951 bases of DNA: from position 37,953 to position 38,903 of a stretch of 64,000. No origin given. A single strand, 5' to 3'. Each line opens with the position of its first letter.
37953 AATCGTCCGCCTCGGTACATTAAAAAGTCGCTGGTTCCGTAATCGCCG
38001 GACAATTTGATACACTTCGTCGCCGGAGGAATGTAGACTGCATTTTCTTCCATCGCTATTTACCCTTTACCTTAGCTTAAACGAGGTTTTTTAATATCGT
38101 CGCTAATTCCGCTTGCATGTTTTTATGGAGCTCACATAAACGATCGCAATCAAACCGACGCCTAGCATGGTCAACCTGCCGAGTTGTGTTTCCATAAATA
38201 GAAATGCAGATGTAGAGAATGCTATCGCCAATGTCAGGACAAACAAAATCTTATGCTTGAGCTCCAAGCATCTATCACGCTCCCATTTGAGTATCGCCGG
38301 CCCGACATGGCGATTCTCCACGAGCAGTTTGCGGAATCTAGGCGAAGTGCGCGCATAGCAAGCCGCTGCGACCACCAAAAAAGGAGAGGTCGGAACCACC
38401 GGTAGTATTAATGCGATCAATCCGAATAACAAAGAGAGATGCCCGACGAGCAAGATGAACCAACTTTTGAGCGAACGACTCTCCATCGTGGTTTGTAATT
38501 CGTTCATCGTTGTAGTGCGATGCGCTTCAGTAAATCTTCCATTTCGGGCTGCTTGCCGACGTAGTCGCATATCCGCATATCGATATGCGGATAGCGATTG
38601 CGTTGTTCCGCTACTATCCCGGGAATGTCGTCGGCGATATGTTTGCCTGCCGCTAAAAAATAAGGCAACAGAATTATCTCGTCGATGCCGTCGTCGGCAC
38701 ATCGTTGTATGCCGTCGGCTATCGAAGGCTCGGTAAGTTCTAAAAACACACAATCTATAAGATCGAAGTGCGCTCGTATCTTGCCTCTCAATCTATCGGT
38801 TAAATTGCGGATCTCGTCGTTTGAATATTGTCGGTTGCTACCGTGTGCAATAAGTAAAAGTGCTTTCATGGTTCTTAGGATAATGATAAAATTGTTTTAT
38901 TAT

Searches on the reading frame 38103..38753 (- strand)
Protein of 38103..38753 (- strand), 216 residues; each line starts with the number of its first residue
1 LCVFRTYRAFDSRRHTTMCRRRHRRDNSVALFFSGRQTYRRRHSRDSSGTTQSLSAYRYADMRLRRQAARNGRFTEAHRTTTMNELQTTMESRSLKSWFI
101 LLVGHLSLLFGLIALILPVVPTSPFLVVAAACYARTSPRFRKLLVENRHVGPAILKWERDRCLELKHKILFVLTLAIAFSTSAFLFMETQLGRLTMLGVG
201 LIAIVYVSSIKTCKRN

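Call 32: search_protein_families(library=pfam, proteins=[window:38103-38753:-], max_evalue=0.001)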
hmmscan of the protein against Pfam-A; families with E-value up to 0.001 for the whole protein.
window:38103-38753:- (216 aa): 1 family
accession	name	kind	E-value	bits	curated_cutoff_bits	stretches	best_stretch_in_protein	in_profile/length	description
PF04304.18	DUF454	-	7.3e-26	90.9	35.1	1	98-212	2-115/115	Protein of unknown function (DUF454)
